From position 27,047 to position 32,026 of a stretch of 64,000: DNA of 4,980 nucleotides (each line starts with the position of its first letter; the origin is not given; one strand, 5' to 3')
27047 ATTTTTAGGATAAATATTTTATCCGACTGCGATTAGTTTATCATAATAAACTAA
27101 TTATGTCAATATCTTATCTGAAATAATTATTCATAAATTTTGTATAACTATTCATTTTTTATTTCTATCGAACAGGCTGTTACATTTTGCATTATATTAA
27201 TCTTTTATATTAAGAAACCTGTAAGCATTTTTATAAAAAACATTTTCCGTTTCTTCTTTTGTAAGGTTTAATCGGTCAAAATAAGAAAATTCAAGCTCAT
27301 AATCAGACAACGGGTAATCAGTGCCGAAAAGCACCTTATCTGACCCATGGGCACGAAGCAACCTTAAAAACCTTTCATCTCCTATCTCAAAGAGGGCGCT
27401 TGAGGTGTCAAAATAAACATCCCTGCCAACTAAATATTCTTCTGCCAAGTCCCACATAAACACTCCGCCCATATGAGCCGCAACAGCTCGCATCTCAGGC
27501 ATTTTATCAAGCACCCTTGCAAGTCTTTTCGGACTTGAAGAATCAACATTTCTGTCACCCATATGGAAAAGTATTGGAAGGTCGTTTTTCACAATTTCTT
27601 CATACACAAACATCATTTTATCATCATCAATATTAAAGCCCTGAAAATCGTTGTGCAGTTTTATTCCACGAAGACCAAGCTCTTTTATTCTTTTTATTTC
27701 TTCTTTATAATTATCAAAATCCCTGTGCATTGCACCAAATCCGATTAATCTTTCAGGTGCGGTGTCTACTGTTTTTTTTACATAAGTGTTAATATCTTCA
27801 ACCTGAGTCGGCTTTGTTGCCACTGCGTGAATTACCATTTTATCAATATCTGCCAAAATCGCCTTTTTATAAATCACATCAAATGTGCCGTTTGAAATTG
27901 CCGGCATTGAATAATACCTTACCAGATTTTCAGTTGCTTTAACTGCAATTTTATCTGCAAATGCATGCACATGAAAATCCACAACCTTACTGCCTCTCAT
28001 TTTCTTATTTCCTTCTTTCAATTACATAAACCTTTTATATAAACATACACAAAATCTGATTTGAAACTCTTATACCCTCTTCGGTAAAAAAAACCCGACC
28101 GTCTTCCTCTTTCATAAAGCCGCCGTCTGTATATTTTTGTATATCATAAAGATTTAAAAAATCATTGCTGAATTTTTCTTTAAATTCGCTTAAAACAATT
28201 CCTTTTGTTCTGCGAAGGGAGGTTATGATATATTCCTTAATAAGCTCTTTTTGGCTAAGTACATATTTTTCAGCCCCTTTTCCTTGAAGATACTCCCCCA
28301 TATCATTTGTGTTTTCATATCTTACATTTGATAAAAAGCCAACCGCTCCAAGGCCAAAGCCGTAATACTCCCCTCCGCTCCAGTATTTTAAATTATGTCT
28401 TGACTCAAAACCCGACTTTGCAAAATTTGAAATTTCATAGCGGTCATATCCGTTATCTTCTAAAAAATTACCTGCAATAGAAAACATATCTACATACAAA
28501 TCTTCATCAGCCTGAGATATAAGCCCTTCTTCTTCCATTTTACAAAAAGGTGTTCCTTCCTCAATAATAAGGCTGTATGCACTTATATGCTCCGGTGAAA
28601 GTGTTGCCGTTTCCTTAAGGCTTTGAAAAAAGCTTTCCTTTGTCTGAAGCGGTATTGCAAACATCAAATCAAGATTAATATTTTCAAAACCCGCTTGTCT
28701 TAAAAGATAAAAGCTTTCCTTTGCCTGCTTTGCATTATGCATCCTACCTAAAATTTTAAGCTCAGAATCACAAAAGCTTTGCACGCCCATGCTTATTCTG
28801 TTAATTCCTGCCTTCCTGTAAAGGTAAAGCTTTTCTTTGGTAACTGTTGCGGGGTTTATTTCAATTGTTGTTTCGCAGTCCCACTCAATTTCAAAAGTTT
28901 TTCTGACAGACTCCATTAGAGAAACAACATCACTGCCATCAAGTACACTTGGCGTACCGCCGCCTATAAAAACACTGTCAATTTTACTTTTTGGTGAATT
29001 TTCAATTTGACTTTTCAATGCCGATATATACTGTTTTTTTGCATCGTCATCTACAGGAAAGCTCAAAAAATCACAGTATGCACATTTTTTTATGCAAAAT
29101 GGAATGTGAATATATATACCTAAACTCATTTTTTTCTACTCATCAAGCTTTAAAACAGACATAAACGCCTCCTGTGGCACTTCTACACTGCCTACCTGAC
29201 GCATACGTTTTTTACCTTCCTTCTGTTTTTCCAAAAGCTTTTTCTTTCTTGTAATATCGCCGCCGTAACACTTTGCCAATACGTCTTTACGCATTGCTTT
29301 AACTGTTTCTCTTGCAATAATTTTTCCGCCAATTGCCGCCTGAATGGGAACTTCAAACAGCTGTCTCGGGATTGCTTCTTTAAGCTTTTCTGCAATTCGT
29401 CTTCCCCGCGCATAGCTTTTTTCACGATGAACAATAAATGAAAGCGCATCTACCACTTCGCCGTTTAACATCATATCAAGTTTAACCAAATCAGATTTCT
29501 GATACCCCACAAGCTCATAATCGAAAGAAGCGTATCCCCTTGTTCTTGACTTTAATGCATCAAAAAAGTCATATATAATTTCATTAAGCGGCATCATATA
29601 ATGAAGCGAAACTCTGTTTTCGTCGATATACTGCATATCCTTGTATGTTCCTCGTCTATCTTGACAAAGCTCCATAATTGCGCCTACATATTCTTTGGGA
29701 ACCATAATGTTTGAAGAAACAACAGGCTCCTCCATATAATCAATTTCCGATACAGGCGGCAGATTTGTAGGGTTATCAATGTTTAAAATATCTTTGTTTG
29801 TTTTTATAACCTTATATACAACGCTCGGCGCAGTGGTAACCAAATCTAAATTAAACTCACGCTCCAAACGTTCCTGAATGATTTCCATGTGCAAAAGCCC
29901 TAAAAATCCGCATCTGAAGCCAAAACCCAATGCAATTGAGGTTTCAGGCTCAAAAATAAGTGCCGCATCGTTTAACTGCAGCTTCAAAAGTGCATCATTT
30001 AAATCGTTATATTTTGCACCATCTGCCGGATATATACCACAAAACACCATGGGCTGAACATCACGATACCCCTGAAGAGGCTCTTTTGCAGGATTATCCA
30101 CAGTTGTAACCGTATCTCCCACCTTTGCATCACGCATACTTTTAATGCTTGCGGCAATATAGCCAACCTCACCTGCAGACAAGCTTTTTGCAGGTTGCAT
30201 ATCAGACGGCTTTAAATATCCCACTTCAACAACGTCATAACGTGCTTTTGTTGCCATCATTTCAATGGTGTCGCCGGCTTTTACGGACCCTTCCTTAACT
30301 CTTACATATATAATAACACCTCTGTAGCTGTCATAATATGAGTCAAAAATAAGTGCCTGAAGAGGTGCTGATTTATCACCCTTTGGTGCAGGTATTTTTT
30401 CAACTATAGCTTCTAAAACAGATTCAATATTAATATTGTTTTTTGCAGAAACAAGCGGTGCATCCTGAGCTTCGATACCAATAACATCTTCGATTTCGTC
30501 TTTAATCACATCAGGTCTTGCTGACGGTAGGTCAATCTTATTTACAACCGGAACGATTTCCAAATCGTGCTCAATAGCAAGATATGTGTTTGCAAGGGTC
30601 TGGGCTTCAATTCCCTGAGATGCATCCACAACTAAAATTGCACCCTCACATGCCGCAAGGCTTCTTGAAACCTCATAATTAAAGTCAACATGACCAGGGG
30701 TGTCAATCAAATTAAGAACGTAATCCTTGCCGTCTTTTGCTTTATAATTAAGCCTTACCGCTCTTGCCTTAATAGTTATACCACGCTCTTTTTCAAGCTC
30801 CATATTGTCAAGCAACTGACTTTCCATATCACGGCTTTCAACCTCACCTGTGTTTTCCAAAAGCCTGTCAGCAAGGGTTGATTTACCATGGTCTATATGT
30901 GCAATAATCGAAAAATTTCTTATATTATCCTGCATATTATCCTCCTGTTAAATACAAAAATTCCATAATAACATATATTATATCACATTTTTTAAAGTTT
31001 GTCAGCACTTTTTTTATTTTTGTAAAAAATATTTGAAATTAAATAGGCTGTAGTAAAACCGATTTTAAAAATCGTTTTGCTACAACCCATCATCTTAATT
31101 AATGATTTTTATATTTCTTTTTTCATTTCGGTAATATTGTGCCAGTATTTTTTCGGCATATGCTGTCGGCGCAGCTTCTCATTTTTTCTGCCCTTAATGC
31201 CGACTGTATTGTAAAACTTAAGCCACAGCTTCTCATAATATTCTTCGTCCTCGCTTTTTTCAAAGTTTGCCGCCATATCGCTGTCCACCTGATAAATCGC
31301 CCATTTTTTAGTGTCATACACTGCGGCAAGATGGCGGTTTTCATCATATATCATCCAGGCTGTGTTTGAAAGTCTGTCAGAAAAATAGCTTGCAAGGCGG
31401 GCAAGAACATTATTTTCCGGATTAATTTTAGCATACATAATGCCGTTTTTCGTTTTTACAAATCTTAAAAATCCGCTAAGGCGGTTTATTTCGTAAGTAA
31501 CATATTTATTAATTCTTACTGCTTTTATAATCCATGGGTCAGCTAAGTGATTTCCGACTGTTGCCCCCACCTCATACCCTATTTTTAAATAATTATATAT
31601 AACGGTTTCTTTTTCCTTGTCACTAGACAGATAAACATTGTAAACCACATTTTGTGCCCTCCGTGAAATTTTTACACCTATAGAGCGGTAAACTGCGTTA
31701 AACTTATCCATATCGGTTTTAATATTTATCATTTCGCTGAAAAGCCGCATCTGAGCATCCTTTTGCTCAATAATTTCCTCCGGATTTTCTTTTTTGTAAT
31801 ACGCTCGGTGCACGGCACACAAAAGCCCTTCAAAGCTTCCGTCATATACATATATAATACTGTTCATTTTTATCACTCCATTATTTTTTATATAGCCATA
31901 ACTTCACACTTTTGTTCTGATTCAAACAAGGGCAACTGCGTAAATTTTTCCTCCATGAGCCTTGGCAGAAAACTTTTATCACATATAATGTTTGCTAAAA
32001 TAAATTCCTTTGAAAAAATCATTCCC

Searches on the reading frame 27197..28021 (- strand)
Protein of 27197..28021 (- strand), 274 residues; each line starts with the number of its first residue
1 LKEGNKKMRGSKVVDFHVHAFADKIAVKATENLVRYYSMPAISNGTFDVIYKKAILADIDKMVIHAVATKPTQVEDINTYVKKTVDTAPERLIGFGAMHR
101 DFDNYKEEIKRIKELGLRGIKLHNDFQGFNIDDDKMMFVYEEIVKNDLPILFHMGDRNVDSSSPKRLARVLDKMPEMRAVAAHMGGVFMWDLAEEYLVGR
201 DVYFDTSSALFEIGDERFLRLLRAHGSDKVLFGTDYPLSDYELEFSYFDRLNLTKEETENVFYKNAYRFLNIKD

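Call 20: search_protein_families(library=ncbifam, proteins=[window:27197-28021:-], max_evalue=0.00001)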
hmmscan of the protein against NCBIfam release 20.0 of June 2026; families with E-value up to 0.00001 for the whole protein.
window:27197-28021:- (274 aa): 0 families

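Call 75: search_protein_families(library=pfam, proteins=[window:27197-28021:-], max_evalue=0.001)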
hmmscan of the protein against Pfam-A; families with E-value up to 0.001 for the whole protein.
window:27197-28021:- (274 aa): 1 family
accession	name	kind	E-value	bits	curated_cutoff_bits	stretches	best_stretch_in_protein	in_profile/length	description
PF04909.20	Amidohydro_2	-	1.1e-30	107.8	26.4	1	65-271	54-288/289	Amidohydrolase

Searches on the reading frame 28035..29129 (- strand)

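Call 20: search_protein_families(library=ncbifam, proteins=[window:28035-29129:-], max_evalue=0.00001)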
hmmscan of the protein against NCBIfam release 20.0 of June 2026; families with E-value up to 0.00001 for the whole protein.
window:28035-29129:- (364 aa): 23 families
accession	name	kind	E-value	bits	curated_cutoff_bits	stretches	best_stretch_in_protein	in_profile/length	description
TIGR00539.1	hemN_rel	equivalog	2.8e-95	319.5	205.4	1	5-321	3-325/361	radical SAM family heme chaperone HemW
NF005133.0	PRK06582.1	equivalog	2.8e-69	234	597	1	2-361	11-386/390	coproporphyrinogen III oxidase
NF006067.1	PRK08208.1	equivalog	4.9e-67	226.7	380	1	3-363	36-414/427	STM4012 family radical SAM protein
NF004567.0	PRK05904.1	equivalog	6.3e-57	193.3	355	1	5-318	9-315/353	coproporphyrinogen III oxidase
TIGR04107.1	rSAM_HutW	equivalog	5.3e-55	187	400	1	5-291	42-336/419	heme anaerobic degradation radical SAM methyltransferase ChuW/HutW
TIGR03994.1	rSAM_HemZ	equivalog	1.7e-48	165.7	321.4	1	3-231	85-318/401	coproporphyrinogen dehydrogenase HemZ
TIGR00538.1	hemN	equivalog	3.8e-47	161.1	324.95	1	2-357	49-425/454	oxygen-independent coproporphyrinogen III oxidase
NF006385.0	PRK08629.1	equivalog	4.3e-39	134.5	355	1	5-321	55-369/439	coproporphyrinogen III oxidase family protein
NF006061.0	PRK08207.1-4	equivalog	2.3e-36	125.6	702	1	3-232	174-411/501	coproporphyrinogen III oxidase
NF006064.0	PRK08207.2-2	equivalog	2e-35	122.7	504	1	3-252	145-398/465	coproporphyrinogen III oxidase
NF006060.0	PRK08207.1-3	equivalog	5.9e-34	117.6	653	1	3-217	150-375/477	coproporphyrinogen III oxidase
TIGR04419.1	no_iron_rSAM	equivalog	4.4e-33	115.3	300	1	35-333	27-330/378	HemN-related non-iron pseudo-SAM protein PsgB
NF006059.0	PRK08207.1-1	equivalog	3.6e-26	91.9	1012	1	4-190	173-369/496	coproporphyrinogen III oxidase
NF006063.0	PRK08207.2-1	equivalog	4.2e-25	88.3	1074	1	4-232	194-431/518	coproporphyrinogen III oxidase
NF006062.0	PRK08207.1-5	equivalog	2.7e-23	82.6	1007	1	3-193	149-349/476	coproporphyrinogen III oxidase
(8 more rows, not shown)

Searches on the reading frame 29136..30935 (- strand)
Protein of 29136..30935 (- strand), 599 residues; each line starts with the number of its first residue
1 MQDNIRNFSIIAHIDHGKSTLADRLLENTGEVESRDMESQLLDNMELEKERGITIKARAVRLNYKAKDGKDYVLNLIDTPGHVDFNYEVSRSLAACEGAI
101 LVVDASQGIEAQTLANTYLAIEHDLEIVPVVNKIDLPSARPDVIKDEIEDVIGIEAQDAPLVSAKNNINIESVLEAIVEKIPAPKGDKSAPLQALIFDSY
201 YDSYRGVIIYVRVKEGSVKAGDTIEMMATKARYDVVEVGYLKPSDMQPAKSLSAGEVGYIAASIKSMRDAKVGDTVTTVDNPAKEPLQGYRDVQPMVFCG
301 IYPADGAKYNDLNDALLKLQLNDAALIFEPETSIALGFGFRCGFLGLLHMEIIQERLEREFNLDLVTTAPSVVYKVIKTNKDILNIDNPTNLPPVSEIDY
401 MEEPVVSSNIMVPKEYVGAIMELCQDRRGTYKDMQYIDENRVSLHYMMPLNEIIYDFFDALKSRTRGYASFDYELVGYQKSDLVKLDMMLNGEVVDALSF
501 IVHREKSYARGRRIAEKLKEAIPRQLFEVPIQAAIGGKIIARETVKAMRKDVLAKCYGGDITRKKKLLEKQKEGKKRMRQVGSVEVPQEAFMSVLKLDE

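Call 20: search_protein_families(library=ncbifam, proteins=[window:29136-30935:-], max_evalue=0.00001)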
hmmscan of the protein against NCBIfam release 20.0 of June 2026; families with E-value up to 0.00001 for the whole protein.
window:29136-30935:- (599 aa): 35 families (the best 25 are shown)
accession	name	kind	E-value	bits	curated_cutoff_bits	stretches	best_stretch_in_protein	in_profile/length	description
TIGR01393.1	lepA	equivalog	0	1018.6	533.9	1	4-598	2-595/595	translation elongation factor 4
TIGR01394.1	TypA_BipA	equivalog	4.1e-66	223.5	757.3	1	5-492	1-481/594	translational GTPase TypA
TIGR00484.1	EF-G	equivalog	5.9e-57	193.2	659.4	3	3-159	8-162/691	elongation factor G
NF012153.1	tet_protect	equivalog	2.2e-52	178.2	775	2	7-151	2-144/614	tetracycline resistance ribosomal protection protein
NF009381.0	PRK12740.1-5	subfamily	5.6e-50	170.5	583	3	3-155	7-157/692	elongation factor G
TIGR00490.1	aEF-2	equivalog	3.7e-49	167.5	738.45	2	3-135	17-149/720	elongation factor EF-2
NF007583.0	PRK10218.1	equivalog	4.1e-48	163.8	1260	1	1-454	1-449/607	ribosome-dependent GTPase TypA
NF033148.1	tet_protect_M_W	exception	7.1e-40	136.9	1100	2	4-150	2-146/639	TetM/TetW/TetO/TetS family tetracycline resistance ribosomal protection protein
NF009891.0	PRK13351.1-1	equivalog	3.9e-38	131.5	597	3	2-152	6-154/681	elongation factor G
NF001964.0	PRK00741.1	equivalog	6.3e-38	130.5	473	2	5-156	12-165/529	peptide chain release factor 3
NF000120.3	47473_otr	exception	3e-33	115.3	900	1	7-150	4-145/608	tetracycline resistance ribosomal protection protein Otr(A)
TIGR00503.1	prfC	equivalog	1.7e-31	109.3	466.95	1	4-156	10-164/527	peptide chain release factor 3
NF012155.1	tet_protect_M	exception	1.1e-29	103.1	1420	2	5-138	3-134/639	tetracycline resistance ribosomal protection protein Tet(M)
NF009377.1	PRK12740.1-1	equivalog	1.1e-27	96.8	890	1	3-156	11-162/700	elongation factor G-like protein EF-G2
NF058620.1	EFG2_Bacteroid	exception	1.4e-27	96.4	1000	2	3-148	7-150/717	elongation factor G2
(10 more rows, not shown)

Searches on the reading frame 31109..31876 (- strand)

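Call 20: search_protein_families(library=ncbifam, proteins=[window:31109-31876:-], max_evalue=0.00001)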
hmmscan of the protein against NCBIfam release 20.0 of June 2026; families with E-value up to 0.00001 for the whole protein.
window:31109-31876:- (255 aa): 1 family
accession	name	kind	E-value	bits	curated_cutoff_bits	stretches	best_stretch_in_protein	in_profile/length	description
TIGR03915.1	SAM_7_link_chp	equivalog_domain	1.5e-75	254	112.25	1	9-251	1-243/243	TIGR03915 family putative DNA repair protein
